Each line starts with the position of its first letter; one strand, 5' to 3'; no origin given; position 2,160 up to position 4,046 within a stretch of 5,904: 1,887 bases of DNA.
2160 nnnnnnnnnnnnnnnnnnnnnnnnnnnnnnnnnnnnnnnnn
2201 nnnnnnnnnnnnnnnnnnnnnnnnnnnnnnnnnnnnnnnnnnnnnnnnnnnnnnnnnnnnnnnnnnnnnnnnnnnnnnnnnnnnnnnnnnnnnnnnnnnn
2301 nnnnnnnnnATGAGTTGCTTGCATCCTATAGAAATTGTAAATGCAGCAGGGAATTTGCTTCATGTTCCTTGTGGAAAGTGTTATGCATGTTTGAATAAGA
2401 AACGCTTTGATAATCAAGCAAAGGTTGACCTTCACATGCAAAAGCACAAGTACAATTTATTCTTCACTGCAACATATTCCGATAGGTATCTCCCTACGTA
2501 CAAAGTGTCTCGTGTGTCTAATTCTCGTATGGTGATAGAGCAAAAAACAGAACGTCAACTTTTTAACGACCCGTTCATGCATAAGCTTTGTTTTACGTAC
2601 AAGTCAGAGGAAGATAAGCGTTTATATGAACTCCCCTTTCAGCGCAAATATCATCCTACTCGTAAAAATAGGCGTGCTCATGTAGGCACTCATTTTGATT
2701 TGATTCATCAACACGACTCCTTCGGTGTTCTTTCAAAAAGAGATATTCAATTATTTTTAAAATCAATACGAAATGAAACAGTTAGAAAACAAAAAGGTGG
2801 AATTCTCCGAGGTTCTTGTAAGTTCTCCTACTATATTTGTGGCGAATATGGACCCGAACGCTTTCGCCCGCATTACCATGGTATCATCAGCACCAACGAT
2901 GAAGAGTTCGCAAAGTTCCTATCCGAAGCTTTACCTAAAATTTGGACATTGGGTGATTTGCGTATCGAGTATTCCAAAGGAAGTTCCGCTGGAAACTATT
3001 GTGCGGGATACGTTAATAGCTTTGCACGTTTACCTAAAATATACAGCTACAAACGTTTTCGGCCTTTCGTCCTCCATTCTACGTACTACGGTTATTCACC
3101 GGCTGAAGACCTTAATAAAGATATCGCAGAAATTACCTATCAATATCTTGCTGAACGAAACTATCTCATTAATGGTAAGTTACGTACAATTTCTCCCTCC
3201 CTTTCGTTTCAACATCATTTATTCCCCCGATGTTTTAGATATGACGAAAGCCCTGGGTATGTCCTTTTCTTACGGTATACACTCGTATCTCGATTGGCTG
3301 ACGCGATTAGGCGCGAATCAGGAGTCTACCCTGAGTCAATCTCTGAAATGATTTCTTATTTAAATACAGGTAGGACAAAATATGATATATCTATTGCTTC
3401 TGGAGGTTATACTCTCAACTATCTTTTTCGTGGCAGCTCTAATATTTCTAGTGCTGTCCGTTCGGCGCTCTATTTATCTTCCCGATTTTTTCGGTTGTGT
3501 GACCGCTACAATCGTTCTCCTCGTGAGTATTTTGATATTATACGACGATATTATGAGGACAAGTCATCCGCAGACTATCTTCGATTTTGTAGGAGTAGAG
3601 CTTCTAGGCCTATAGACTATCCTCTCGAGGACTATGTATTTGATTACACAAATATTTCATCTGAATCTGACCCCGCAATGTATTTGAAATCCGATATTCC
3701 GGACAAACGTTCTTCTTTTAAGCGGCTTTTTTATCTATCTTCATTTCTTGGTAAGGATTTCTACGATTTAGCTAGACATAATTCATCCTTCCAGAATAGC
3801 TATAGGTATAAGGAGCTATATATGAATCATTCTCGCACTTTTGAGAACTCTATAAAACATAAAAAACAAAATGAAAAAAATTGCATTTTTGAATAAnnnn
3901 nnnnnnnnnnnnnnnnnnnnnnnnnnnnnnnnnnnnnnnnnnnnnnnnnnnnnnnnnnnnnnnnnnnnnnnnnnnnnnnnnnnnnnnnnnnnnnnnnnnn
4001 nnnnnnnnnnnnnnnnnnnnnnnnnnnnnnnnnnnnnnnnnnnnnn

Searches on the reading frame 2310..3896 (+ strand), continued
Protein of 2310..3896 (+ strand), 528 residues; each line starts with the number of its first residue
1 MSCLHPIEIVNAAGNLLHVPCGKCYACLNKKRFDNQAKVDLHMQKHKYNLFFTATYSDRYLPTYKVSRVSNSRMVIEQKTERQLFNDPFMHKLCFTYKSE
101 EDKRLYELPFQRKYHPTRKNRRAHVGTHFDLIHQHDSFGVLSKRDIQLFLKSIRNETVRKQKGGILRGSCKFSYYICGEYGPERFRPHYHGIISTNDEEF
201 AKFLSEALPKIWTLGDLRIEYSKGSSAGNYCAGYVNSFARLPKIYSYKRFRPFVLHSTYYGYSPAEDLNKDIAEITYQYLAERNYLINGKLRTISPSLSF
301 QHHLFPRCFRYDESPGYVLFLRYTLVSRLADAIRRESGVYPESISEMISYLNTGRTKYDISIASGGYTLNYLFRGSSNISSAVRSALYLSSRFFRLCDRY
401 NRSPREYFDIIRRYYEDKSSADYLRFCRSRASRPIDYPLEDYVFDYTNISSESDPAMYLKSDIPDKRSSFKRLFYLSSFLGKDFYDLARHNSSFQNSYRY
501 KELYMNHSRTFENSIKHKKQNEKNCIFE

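Call 57: find_related_loci(query=A2, collection=genome_contigs, flank=8000)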
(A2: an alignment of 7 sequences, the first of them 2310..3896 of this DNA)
Query A2 (528 aa) in genome_contigs; peptide patterns used: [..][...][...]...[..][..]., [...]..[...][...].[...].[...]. (x = any residue, [..] = any of these).
138 stretches matched a pattern; 5 encode a relative of the query (tblastn E <= 1e-3); 5 distinct loci.
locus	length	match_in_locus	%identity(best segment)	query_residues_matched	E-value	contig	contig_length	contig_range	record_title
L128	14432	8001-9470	30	1-527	6e-49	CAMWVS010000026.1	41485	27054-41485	MAG TPA_asm: uncultured Prevotella sp. isolate SRR14411306_bin.5_metawrap_v1.3_MAG genome assembly, contig: NODE.61_leng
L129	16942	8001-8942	28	2-324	3e-30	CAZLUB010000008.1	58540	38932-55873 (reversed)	MAG TPA_asm: uncultured Muribaculum sp. isolate SRP315200_co1_452 genome assembly, contig: NODE_443_length_58540_cov_10.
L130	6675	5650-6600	27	1-311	3e-28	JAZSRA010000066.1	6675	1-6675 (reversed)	MAG: Eubacteriales bacterium isolate T1900044540_TS20190006.MAGScoT_cleanbin_000027 SGB_58_k141_2880499, whole genome sh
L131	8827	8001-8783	30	3-276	2e-25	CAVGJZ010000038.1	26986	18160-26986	Oscillibacter sp. MSJ-31 isolate H07648-L1_cleanbin_000011 genome assembly, contig: Spades_H07648-L1_contig_970, whole g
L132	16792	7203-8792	24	1-527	1e-24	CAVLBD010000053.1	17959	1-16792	bacterium isolate H07689-L1_cleanbin_000011 genome assembly, contig: Spades_H07689-L1_contig_1704, whole genome shotgun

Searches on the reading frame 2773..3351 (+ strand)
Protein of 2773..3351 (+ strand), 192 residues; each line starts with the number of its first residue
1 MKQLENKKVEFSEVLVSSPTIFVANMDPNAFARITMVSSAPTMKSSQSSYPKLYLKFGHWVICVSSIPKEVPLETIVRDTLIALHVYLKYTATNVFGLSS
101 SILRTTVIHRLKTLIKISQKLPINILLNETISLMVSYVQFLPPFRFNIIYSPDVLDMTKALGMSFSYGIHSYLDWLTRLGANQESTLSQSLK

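Call 99: search_protein_families(library=phrogs, proteins=[window:2773-3351:+], max_evalue=1)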
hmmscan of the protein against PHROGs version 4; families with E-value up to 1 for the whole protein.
window:2773-3351:+ (192 aa): 1 family
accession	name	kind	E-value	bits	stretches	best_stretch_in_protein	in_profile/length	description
phrog_33453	-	unknown function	0.22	12.3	0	7-15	4-12/36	-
